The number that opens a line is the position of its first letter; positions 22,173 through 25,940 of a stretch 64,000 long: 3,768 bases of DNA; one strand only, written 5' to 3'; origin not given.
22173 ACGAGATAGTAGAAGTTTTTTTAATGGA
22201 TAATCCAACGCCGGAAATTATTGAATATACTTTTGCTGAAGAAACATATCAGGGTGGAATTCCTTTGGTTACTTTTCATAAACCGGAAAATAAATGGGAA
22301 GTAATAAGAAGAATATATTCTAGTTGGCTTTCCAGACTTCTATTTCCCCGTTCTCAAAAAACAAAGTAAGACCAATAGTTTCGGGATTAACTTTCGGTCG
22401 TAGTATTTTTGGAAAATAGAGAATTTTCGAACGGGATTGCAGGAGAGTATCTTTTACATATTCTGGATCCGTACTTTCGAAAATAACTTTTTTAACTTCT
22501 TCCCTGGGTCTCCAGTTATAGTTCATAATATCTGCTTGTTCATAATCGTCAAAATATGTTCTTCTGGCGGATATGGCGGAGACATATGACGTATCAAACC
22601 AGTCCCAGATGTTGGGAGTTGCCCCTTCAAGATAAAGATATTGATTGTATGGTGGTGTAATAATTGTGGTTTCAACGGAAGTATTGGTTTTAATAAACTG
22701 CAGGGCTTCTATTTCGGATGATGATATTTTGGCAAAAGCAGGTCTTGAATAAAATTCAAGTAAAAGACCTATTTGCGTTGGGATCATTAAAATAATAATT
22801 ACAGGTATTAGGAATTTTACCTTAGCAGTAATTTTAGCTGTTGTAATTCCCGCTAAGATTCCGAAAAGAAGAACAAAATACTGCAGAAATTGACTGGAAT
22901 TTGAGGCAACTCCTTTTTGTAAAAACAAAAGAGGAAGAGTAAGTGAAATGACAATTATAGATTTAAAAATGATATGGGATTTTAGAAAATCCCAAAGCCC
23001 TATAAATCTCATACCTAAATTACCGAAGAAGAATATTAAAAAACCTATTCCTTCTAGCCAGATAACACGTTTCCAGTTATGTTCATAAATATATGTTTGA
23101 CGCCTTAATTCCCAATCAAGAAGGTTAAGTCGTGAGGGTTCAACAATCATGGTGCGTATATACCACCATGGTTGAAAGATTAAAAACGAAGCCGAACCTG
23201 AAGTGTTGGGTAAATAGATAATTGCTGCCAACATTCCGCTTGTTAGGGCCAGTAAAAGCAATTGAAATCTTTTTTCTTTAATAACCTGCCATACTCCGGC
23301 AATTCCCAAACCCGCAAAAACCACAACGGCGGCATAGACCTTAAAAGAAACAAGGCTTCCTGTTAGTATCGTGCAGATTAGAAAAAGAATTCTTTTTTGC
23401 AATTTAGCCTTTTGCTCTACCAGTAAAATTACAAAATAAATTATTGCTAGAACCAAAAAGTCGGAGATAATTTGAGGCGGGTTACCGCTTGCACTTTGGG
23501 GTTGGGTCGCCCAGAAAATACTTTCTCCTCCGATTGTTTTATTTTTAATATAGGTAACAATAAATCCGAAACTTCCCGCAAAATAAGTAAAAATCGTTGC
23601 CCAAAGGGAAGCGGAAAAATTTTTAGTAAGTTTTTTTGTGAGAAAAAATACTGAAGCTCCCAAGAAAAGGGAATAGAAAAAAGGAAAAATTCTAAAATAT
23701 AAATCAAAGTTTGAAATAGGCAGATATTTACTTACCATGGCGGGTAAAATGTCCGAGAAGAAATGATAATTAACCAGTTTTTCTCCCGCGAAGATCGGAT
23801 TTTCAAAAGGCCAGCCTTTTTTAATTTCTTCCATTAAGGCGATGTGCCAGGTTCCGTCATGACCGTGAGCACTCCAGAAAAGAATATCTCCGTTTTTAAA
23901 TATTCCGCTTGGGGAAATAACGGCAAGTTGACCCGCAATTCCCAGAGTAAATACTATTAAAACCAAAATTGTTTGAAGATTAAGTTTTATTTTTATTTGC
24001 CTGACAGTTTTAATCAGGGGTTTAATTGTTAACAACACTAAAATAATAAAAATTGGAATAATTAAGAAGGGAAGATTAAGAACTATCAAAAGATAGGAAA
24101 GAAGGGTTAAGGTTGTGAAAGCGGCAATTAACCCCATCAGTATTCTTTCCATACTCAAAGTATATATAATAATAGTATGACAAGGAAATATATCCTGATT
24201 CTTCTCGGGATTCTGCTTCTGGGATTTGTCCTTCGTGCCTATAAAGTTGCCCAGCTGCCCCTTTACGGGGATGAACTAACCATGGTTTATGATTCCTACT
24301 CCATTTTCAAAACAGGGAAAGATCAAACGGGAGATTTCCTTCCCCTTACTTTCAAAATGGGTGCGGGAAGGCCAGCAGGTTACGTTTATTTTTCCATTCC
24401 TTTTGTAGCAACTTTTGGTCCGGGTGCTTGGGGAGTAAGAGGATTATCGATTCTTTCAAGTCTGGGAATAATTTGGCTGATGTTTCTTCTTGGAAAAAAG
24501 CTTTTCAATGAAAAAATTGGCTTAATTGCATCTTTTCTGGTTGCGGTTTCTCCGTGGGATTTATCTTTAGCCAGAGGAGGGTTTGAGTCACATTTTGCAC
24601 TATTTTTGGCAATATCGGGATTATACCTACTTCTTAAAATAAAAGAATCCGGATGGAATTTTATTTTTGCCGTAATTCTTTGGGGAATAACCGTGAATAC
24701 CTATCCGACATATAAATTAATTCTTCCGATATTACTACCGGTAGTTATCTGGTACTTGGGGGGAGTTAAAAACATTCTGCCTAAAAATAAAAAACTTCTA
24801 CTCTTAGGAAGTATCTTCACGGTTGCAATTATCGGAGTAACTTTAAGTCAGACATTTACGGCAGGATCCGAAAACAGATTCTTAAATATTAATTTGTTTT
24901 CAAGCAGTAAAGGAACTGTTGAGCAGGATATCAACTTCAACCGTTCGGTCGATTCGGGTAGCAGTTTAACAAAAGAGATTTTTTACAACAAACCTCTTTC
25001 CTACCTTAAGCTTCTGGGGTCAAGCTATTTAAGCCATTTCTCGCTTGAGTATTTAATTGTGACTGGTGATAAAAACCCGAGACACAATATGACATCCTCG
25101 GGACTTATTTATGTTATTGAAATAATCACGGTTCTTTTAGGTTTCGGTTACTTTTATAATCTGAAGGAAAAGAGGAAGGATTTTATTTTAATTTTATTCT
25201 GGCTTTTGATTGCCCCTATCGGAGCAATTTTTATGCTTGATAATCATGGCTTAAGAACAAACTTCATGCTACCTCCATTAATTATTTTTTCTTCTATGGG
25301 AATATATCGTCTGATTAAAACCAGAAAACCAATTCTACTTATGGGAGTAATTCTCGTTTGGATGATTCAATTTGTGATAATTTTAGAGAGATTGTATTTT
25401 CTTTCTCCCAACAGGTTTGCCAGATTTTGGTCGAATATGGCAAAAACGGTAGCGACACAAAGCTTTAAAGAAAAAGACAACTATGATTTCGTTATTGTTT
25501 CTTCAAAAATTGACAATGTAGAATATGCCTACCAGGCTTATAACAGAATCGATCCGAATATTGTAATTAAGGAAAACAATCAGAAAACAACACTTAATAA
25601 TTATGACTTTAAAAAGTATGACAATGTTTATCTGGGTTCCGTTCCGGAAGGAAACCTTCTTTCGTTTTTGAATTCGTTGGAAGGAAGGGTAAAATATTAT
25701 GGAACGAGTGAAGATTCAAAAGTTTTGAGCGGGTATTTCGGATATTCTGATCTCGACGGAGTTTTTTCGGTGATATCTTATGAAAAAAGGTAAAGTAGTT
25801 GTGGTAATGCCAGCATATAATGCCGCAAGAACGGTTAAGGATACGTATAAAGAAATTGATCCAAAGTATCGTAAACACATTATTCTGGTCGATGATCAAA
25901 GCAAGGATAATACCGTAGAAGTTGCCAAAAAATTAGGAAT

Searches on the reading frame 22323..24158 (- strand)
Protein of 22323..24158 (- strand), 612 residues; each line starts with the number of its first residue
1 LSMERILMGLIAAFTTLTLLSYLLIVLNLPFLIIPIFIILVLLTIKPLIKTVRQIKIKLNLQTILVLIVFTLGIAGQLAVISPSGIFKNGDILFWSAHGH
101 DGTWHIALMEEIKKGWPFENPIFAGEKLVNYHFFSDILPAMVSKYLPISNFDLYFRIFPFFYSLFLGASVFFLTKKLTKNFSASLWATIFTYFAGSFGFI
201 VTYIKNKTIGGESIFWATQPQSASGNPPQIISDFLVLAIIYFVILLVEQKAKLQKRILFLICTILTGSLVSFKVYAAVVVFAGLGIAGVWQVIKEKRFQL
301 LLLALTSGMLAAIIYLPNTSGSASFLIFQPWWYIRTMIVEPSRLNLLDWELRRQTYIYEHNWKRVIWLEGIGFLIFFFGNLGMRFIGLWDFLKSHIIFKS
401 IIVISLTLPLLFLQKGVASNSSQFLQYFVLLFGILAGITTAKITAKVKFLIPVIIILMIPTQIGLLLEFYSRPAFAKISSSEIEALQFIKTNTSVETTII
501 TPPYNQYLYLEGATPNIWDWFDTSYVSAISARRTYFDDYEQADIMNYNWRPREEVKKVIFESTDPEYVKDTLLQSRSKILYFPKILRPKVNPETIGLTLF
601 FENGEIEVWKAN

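Call 4: search_protein_families(library=pfam, proteins=[window:22323-24158:-], max_evalue=1)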
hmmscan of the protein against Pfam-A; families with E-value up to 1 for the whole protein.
window:22323-24158:- (612 aa): 1 family
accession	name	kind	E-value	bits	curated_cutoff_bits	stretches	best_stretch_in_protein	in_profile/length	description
PF23524.2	MGAT4A_C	-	0.08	13.7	42.9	0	541-580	32-71/129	MGAT4 C-terminal domain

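Call 5: search_protein_families(library=ncbifam, proteins=[window:22323-24158:-], max_evalue=1)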
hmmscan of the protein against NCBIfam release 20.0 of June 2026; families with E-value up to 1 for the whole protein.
window:22323-24158:- (612 aa): 0 families

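Call 32: list_cluster_members(proteins=[P0001, window:22323-24158:-, window:1837-3297:+])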
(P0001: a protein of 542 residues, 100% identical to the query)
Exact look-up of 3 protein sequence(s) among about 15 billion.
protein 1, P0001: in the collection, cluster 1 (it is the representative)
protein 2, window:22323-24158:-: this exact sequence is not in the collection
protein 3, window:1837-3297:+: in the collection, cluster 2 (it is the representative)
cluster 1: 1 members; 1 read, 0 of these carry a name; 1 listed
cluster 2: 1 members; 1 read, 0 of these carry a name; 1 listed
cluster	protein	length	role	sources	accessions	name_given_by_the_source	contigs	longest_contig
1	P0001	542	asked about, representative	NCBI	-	-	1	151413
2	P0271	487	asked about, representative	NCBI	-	-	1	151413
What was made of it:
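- Tried and rejected: The exact-sequence cluster look-up gave no names (call 32).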

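Call 42: find_homologous_proteins(query=window:22323-24158:-)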
Query window:22323-24158:- (612 aa): 564 proteins with E <= 0.001 among 8000 candidates; the best 120 are listed.
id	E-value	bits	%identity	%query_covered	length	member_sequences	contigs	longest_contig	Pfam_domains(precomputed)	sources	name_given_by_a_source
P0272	0.0e+0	1340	100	100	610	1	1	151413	-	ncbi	-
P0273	0.0e+0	1153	84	100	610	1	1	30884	-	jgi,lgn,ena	-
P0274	0.0e+0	1126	82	99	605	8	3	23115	-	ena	-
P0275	0.0e+0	1102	80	99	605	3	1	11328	-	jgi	-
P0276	0.0e+0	1099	80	100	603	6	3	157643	-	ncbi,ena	-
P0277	0.0e+0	1073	78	99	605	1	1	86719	-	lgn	-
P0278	0.0e+0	1069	78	99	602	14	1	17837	-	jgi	-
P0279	0.0e+0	1068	78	99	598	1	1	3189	-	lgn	-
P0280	0.0e+0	1060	75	99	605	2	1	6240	-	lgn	-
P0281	0.0e+0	1058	75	99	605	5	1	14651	-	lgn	-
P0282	0.0e+0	1053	75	99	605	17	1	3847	-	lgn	-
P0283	0.0e+0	1031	74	99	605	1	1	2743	-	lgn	-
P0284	0.0e+0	1020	73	99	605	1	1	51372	-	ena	-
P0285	0.0e+0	1020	73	99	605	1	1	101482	-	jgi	-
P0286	0.0e+0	1011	72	100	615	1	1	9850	-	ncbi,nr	ncbi:MAG: hypothetical protein Q8P91_01395 [bacterium]|nr:hypothetical protein [bacterium]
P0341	2.0e-270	917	66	99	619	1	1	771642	-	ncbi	-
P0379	1.6e-256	871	63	99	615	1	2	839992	-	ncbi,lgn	-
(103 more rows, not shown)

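Call 43: find_encoding_contigs(protein=P0379, flank=8000, max_places=1)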
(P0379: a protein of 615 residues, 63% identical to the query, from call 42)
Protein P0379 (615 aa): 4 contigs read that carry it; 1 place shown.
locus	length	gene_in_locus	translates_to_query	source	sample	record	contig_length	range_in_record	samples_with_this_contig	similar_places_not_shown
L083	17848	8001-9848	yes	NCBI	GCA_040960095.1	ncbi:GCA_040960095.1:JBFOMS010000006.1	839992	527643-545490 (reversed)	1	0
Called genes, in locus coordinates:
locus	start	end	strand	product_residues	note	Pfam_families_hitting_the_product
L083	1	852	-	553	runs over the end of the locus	PF02366:PMT, PF13231:PMT_2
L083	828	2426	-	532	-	PF13231:PMT_2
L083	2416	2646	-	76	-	-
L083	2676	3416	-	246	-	PF00535:Glycos_transf_2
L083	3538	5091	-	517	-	PF13231:PMT_2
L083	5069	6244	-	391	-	PF13231:PMT_2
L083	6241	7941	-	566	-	PF02366:PMT, PF13231:PMT_2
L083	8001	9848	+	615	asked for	-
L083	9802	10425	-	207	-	-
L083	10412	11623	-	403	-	PF09594:GT87 (weak)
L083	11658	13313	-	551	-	-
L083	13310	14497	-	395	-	PF09594:GT87 (weak), PF05007:Mannosyl_trans (weak)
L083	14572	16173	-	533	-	-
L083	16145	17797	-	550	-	PF10131:PTPS_related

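Call 44: find_encoding_contigs(protein=P0341, flank=8000, max_places=1)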
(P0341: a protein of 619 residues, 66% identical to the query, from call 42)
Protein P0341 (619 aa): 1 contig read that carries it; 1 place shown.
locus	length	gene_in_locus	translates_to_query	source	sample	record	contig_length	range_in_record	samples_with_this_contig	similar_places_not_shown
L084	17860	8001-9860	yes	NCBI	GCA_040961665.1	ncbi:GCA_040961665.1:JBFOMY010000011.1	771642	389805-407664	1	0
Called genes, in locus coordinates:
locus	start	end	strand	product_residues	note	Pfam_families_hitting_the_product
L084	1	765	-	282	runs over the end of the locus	PF00535:Glycos_transf_2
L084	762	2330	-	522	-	PF02366:PMT, PF13231:PMT_2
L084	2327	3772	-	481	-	PF13231:PMT_2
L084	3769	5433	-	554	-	PF02366:PMT, PF13231:PMT_2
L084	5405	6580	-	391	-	PF13231:PMT_2 (weak)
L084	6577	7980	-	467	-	PF13231:PMT_2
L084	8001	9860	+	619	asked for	-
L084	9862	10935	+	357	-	-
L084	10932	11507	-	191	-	-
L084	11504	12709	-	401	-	PF09594:GT87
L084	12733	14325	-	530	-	PF02366:PMT (weak), PF13231:PMT_2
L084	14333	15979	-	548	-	-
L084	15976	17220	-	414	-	PF09594:GT87, PF05007:Mannosyl_trans (faint)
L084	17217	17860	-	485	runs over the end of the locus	-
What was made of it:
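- B sits inside such an array without a flippase (calls 43, 44).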

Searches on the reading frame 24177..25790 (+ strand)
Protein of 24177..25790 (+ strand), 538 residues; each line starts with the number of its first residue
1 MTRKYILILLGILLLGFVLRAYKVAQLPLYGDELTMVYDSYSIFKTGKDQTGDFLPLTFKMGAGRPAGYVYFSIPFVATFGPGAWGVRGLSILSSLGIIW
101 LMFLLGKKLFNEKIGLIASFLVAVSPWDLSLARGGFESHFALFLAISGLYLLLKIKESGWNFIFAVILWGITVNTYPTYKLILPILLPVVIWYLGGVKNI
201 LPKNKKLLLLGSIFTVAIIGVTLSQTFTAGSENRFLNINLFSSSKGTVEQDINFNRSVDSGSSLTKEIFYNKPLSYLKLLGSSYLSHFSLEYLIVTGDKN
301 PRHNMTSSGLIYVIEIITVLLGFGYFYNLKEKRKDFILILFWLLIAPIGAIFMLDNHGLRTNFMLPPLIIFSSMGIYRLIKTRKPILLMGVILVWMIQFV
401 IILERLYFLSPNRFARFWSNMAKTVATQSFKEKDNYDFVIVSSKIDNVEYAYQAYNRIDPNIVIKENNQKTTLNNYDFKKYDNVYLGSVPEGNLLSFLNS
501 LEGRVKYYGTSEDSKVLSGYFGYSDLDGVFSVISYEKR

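Call 4: search_protein_families(library=pfam, proteins=[window:24177-25790:+], max_evalue=1)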
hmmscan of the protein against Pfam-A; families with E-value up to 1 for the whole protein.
window:24177-25790:+ (538 aa): 1 family
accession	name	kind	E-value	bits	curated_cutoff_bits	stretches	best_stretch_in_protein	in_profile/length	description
PF13231.12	PMT_2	-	5.2e-09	36.9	26.1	1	74-215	11-151/160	Dolichyl-phosphate-mannose-protein mannosyltransferase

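Call 5: search_protein_families(library=ncbifam, proteins=[window:24177-25790:+], max_evalue=1)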
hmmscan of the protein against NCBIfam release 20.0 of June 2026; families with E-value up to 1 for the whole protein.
window:24177-25790:+ (538 aa): 2 families
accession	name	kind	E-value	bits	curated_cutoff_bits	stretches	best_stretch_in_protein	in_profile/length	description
TIGR04154.1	archaeo_STT3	subfamily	0.0033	15.8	450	1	98-142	109-154/831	oligosaccharyl transferase, archaeosortase A system-associated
NF053681.1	divisome_ZapJ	equivalog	0.14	12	100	1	419-485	110-175/199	divisome accessory protein ZapJ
